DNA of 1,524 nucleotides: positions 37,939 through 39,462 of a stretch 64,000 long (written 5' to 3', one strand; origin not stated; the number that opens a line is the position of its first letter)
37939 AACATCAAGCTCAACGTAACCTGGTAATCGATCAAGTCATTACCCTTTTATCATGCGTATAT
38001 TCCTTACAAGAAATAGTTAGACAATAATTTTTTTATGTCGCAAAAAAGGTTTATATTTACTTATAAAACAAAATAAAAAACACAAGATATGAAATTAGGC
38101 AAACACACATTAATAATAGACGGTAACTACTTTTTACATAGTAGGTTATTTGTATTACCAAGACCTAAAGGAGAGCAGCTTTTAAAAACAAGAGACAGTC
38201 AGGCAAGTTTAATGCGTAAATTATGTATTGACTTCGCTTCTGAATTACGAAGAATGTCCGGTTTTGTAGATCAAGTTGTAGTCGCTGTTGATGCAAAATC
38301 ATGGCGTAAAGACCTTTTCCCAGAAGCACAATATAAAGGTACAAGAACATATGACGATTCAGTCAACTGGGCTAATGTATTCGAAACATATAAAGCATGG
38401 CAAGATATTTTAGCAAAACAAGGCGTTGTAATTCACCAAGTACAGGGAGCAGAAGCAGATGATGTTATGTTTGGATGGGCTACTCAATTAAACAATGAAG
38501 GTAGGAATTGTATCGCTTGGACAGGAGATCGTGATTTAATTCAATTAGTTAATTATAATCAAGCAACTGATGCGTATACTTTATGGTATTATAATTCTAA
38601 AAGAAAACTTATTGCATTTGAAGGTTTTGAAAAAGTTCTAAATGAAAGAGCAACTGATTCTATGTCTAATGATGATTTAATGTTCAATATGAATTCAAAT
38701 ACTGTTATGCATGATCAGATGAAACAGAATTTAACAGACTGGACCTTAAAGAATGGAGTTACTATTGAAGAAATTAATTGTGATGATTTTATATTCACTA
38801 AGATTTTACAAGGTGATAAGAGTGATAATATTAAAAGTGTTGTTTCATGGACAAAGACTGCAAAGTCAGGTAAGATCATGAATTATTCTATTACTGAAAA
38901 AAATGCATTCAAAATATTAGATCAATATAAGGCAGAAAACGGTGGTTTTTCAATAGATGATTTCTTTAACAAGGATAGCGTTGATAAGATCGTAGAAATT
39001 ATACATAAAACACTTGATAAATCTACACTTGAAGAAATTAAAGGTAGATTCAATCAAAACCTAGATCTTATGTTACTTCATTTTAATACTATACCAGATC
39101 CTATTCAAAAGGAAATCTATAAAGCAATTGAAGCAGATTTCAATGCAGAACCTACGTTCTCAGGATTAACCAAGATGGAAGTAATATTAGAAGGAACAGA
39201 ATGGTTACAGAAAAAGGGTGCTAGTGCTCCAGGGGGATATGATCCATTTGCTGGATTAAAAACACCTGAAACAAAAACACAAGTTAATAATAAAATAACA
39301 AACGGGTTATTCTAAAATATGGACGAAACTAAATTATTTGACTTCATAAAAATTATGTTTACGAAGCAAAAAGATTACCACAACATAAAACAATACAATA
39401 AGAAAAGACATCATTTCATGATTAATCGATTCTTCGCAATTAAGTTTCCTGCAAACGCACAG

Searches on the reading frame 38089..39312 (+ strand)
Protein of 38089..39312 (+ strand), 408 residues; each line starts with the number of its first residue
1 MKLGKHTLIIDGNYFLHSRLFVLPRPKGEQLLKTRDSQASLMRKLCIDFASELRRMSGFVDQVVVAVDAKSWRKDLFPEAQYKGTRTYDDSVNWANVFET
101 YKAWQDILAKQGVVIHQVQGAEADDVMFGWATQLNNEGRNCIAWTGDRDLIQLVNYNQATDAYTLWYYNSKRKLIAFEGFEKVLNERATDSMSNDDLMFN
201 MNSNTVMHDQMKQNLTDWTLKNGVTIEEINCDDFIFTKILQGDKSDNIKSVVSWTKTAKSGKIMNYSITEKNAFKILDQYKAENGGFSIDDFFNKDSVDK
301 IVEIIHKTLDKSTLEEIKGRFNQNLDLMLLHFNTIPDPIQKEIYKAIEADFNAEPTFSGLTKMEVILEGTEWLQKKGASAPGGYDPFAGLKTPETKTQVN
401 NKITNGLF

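Call 10: search_protein_families(library=pfam, proteins=[window:38089-39312:+], max_evalue=0.001)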
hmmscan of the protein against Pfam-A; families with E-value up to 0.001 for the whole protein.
window:38089-39312:+ (408 aa): 1 family
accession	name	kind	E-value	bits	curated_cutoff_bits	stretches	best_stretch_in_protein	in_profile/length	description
PF02739.22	5_3_exonuc_N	-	1.9e-16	60.7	34.3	1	7-157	2-141/164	5'-3' exonuclease, N-terminal resolvase-like domain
